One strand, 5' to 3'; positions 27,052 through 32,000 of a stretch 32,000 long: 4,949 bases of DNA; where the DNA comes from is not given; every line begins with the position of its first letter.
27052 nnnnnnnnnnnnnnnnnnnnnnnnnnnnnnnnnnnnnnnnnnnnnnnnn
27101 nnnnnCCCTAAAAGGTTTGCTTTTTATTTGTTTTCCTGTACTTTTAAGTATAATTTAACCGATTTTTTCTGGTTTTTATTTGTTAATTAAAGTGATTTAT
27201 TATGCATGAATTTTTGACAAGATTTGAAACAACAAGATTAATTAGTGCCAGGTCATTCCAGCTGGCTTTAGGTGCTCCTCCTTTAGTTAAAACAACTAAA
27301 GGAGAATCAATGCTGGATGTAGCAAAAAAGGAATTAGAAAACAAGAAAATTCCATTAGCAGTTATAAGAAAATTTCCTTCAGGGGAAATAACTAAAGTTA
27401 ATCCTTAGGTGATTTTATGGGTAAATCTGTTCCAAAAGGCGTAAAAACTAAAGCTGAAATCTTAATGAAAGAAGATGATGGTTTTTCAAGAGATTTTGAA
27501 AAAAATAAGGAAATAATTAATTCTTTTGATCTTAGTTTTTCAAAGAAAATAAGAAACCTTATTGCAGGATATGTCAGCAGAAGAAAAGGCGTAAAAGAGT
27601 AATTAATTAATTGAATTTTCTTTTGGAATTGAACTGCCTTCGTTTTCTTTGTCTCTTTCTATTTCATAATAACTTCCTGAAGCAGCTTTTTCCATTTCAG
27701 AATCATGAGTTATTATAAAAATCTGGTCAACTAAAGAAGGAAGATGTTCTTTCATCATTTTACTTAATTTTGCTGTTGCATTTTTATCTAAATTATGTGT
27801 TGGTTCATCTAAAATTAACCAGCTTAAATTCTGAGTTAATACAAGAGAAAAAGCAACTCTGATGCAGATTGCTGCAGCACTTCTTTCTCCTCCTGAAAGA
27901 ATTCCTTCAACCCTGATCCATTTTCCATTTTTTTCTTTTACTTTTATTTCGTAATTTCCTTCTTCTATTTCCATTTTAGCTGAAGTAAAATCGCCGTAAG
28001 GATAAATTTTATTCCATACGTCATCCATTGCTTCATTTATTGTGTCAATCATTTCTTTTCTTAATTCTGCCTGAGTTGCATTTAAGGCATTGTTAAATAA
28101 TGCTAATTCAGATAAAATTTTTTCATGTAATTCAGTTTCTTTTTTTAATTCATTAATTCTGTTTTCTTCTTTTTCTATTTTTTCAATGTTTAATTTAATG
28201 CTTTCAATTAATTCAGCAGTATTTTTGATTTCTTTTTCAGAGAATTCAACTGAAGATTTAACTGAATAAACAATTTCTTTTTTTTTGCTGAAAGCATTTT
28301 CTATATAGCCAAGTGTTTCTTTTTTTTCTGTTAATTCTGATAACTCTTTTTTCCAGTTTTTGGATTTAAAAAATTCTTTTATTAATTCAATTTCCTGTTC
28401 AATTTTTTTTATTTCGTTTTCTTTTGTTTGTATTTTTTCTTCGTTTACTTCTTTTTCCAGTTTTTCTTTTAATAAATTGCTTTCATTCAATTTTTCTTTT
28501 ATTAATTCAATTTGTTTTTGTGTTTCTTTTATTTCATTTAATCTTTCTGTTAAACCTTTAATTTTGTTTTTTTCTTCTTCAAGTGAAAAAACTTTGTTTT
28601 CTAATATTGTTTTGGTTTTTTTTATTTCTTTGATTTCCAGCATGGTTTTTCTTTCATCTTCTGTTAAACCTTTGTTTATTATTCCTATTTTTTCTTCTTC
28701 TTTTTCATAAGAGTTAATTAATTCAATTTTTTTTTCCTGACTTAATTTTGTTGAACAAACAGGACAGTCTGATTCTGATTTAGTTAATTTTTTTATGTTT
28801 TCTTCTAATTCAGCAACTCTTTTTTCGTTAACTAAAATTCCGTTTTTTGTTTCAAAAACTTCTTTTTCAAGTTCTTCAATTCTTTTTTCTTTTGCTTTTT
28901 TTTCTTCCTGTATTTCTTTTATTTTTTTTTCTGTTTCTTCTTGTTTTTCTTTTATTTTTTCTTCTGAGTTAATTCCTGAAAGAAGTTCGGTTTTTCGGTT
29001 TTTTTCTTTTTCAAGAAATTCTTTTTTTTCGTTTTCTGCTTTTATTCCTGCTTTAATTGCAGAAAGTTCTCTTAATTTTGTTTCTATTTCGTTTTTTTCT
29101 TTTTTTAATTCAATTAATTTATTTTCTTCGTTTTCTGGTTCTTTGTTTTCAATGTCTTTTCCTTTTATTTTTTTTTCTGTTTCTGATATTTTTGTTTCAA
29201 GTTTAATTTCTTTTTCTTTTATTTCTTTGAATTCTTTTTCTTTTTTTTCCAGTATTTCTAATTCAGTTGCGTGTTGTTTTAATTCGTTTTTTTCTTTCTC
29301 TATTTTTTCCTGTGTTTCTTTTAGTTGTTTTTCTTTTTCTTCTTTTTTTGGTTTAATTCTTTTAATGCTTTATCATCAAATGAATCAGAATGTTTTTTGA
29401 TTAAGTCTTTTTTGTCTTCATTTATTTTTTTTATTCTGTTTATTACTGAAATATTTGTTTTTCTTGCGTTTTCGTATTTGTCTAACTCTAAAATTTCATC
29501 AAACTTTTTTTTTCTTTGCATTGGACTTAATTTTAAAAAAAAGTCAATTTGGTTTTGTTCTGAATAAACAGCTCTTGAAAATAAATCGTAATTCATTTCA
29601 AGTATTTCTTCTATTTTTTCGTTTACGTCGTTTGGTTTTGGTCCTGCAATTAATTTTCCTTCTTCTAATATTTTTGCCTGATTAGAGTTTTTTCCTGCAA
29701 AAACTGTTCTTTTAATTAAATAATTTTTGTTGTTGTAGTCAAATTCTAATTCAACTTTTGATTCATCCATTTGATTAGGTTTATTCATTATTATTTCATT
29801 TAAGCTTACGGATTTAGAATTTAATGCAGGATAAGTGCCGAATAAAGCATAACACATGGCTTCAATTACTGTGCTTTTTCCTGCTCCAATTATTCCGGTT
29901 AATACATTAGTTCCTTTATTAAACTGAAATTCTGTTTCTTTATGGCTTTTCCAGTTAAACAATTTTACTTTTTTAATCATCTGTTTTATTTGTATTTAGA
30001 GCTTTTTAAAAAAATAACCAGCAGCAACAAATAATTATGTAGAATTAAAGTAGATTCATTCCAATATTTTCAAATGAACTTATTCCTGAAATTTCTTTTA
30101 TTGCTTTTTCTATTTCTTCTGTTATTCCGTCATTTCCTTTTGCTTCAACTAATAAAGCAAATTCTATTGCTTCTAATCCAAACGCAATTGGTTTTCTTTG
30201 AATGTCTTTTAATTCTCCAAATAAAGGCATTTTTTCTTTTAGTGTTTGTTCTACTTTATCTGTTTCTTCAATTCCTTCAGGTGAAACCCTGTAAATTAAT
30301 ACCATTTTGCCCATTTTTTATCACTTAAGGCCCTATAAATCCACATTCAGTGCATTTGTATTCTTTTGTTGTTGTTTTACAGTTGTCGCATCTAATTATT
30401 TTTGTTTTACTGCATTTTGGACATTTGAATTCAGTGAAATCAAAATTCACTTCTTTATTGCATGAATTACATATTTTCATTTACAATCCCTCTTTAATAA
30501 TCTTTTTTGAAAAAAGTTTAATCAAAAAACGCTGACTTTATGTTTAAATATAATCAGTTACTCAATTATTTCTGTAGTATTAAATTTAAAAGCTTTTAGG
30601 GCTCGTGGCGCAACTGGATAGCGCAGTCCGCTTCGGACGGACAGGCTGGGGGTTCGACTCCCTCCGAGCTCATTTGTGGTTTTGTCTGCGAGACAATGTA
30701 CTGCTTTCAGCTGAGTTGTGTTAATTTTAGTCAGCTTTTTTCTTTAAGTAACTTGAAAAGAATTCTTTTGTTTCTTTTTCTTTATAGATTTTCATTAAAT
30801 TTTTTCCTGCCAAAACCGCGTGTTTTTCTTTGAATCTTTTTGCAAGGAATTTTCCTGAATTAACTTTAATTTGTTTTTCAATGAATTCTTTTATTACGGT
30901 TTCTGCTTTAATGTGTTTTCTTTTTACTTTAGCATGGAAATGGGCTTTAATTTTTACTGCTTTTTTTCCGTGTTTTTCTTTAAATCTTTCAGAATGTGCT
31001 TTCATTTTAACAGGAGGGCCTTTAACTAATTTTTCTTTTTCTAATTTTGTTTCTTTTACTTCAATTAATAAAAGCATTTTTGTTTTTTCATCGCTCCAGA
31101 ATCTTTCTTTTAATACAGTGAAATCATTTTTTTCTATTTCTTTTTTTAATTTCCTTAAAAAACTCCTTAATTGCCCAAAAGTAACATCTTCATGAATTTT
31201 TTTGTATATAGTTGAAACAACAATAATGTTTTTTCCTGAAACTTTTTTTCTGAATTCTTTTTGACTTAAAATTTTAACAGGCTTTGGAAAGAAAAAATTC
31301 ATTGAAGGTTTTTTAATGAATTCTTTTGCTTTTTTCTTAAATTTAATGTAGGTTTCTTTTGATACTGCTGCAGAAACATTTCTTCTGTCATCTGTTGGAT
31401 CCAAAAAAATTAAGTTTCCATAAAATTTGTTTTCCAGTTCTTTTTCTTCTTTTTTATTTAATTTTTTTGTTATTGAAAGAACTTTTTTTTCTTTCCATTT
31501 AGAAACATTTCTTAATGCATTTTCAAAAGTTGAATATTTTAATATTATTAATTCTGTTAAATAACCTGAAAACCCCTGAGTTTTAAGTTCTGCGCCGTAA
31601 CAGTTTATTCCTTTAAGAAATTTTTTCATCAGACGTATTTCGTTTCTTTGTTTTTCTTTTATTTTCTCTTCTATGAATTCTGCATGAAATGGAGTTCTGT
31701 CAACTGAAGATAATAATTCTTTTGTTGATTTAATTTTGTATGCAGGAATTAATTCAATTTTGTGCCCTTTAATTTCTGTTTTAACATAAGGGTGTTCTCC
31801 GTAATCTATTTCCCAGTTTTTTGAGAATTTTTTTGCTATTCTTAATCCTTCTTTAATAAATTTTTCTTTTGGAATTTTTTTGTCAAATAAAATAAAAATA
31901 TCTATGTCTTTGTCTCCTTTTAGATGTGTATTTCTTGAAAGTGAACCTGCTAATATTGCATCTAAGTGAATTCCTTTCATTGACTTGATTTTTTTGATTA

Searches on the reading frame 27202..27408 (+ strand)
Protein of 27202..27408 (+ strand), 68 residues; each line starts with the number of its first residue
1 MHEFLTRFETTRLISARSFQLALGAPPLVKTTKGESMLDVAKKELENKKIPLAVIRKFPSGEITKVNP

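Call 27: search_protein_families(library=ncbifam, proteins=[window:27202-27408:+], max_evalue=0.1)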
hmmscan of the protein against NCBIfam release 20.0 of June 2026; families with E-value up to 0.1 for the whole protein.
window:27202-27408:+ (68 aa): 6 families
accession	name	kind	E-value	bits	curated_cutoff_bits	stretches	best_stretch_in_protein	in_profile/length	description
NF002208.0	PRK01099.1-3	equivalog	2.2e-16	59.7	57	1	4-57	5-58/60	DNA-directed RNA polymerase subunit K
NF002206.0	PRK01099.1-1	equivalog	1.1e-14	54.3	72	1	5-57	3-54/57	DNA-directed RNA polymerase subunit K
NF002207.0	PRK01099.1-2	equivalog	5.2e-14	52.2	71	1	4-66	21-86/100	DNA-directed RNA polymerase subunit K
NF002209.0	PRK01099.1-4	equivalog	4.6e-12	45.8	93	1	5-64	19-80/87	DNA-directed RNA polymerase subunit K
NF001579.0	PRK00392.6-2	equivalog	2.4e-05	24.2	58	1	11-55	23-68/72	DNA-directed RNA polymerase subunit omega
TIGR00126.1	deoC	equivalog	0.089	12.2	117.3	1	36-64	40-68/211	deoxyribose-phosphate aldolase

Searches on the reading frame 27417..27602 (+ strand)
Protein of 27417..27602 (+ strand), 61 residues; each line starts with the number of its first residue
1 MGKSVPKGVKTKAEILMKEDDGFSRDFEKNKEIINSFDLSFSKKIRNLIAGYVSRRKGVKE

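Call 27: search_protein_families(library=ncbifam, proteins=[window:27417-27602:+], max_evalue=0.1)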
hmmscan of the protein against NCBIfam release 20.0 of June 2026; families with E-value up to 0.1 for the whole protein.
window:27417-27602:+ (61 aa): 1 family
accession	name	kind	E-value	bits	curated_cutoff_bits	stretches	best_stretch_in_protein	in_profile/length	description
NF002242.0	PRK01151.1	equivalog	1.1e-13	50.6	72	1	1-58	1-59/67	30S ribosomal protein S17e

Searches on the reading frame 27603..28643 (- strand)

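Call 9: search_protein_families(library=pfam, proteins=[window:27603-28643:-], max_evalue=0.01)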
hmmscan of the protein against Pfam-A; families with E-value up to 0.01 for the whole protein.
window:27603-28643:- (346 aa): 4 families
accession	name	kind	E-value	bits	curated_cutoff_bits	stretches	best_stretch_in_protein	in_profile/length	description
PF13558.12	SbcC_Walker_B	-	2.7e-06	28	27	1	230-298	11-89/90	SbcC/RAD50-like, Walker B motif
PF13304.12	AAA_21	-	2.3e-05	25.1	27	1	68-315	85-300/304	AAA domain, putative AbiEii toxin, Type IV TA system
PF02463.25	SMC_N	-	3.6e-05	23.7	40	1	88-322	135-206/220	RecF/RecN/SMC N terminal domain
PF20663.3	COG4_N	-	0.0047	17.4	27.3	0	4-56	25-77/107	Conserved oligomeric Golgi complex subunit 4, N-terminal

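Call 27: search_protein_families(library=ncbifam, proteins=[window:27603-28643:-], max_evalue=0.1)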
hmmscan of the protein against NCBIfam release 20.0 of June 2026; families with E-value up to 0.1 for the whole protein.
window:27603-28643:- (346 aa): 68 families (the best 25 are shown)
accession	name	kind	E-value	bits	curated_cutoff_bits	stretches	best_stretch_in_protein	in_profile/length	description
NF041034.1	Rad50_Sulf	equivalog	4.6e-25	87.6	1000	1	5-321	545-851/872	DNA double-strand break repair ATPase Rad50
NF003034.1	PRK03918.1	equivalog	8.2e-22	77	700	1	3-321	550-860/878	DNA double-strand break repair ATPase Rad50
NF002244.0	PRK01156.1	equivalog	1.2e-21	76.6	847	1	20-338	588-889/895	DNA double-strand break repair ATPase Rad50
NF053563.1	Rkd4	equivalog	1.7e-20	72.8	860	1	3-294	457-745/747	arcadin-4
NF041035.1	Rad50_Halo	equivalog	8.3e-20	70.8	1000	1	19-342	565-880/883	DNA double-strand break repair ATPase Rad50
NF002572.0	PRK02224.1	equivalog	1.2e-16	60.3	1087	1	15-343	571-881/888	DNA double-strand break repair ATPase Rad50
NF045487.1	ASRP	equivalog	1.5e-10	40.3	300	1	21-305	333-587/593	archaea-specific SMC-related protein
TIGR00606.1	rad50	subfamily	2.3e-10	38.9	453.75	1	149-319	1089-1274/1311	DNA repair protein Rad50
NF000355.4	ribo_prot_ABC_F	equivalog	4.9e-10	38.9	380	1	191-316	62-175/499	ribosomal protection-like ABC-F family protein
TIGR02211.1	LolD_lipo_ex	equivalog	7e-09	35.5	307.75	1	245-321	138-208/221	lipoprotein-releasing ABC transporter ATP-binding protein LolD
TIGR02168.1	SMC_prok_B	equivalog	4.9e-08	31.2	567.35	2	153-317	994-1157/1181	chromosome segregation protein SMC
TIGR03185.1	DNA_S_dndD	equivalog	6e-08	31.6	245.85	1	21-320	322-619/650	DNA sulfur modification protein DndD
TIGR04521.1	ECF_ATPase_2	equivalog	6.7e-07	28.7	330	1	249-318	145-206/279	energy-coupling factor transporter ATPase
NF008775.0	PRK11819.1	equivalog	1.2e-06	27.5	599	1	153-331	72-236/556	energy-dependent translational throttle protein EttA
TIGR03719.1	ABC_ABC_ChvD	subfamily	2.8e-06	26.2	806.75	1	165-332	81-235/552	energy-dependent translational throttle protein EttA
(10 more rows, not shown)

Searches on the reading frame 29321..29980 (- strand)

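Call 27: search_protein_families(library=ncbifam, proteins=[window:29321-29980:-], max_evalue=0.1)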
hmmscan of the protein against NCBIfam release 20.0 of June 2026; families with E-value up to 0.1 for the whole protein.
window:29321-29980:- (219 aa): 20 families
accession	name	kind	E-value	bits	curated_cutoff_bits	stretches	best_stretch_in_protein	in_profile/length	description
NF002572.0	PRK02224.1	equivalog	7.1e-31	107.3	1087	1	2-213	3-208/888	DNA double-strand break repair ATPase Rad50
NF002244.0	PRK01156.1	equivalog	4.7e-28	97.8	847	1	1-215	2-212/895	DNA double-strand break repair ATPase Rad50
NF041035.1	Rad50_Halo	equivalog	1.9e-27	96.1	1000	1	2-215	3-210/883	DNA double-strand break repair ATPase Rad50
NF003034.1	PRK03918.1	equivalog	1.2e-25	89.7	700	1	2-216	3-205/878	DNA double-strand break repair ATPase Rad50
TIGR00618.1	sbcc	subfamily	3.5e-24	84.8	478.5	1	6-177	7-189/1043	exonuclease subunit SbcC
NF041034.1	Rad50_Sulf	equivalog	9.6e-21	73.4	1000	1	2-215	3-199/872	DNA double-strand break repair ATPase Rad50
NF053563.1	Rkd4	equivalog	9.3e-19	67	860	1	2-193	3-187/747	arcadin-4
NF007600.2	PRK10246.1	equivalog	1.2e-09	36.7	750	1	10-164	18-177/1047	exonuclease subunit SbcC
TIGR00606.1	rad50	subfamily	2e-07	29.1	453.75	1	5-200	11-208/1311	DNA repair protein Rad50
NF041752.4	sbcc_Bac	equivalog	2.7e-07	28.9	1420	1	27-172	33-181/1130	exonuclease subunit SbcC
TIGR00611.2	recf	equivalog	1.2e-06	27.9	172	1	2-101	1-93/339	DNA replication/repair protein RecF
NF045780.1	TrlF_fam_ATP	equivalog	5.4e-06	25.4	350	1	11-215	298-513/944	TrlF family AAA-like ATPase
NF041760.1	PtuA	equivalog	7e-06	25.2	500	1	2-86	52-138/524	retron Ec78 anti-phage system effector ATPase PtuA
TIGR02169.1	SMC_prok_A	equivalog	1.4e-05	23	729.4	1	2-201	2-201/1165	chromosome segregation protein SMC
TIGR00634.1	recN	equivalog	0.00033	19.7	407.85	1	1-43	1-43/563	DNA repair protein RecN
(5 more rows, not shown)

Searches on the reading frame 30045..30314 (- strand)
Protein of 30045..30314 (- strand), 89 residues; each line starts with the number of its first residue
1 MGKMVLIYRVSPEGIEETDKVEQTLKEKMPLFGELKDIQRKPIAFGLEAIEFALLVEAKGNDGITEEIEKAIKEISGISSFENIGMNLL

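Call 36: search_protein_families(library=pfam, proteins=[window:30045-30314:-], max_evalue=0.001)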
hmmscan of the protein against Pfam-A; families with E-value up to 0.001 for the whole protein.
window:30045-30314:- (89 aa): 1 family
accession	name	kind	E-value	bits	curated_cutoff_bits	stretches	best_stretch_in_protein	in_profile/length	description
PF00736.24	EF1_GNE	-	3.6e-10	40.3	20.8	1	7-87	3-86/88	EF-1 guanine nucleotide exchange domain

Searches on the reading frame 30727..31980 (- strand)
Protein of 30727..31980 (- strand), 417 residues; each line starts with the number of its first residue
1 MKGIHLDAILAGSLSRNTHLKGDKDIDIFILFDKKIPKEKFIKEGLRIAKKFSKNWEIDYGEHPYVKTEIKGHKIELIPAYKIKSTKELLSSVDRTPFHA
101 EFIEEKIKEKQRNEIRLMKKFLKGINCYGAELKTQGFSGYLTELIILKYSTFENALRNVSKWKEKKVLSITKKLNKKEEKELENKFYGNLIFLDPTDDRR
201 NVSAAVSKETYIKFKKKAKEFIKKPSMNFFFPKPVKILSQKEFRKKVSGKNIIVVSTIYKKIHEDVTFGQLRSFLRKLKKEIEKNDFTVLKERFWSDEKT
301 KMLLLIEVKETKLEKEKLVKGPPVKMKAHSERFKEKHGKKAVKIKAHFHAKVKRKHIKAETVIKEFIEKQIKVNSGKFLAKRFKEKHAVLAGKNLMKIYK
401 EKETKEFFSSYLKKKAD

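Call 36: search_protein_families(library=pfam, proteins=[window:30727-31980:-], max_evalue=0.001)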
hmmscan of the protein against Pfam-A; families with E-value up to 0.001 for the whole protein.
window:30727-31980:- (417 aa): 3 families
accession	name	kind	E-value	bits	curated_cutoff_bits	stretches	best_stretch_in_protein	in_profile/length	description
PF09249.16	tRNA_NucTransf2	-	2.7e-39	134.4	27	1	113-231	1-113/113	tRNA nucleotidyltransferase, second domain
PF21133.2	CAA_C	-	9.7e-18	64.7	22.2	1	249-392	2-144/144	CCA-adding enzyme, C-terminal domain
PF01909.29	NTP_transf_2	-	1.1e-08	35.8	21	1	7-97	16-91/93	Nucleotidyltransferase domain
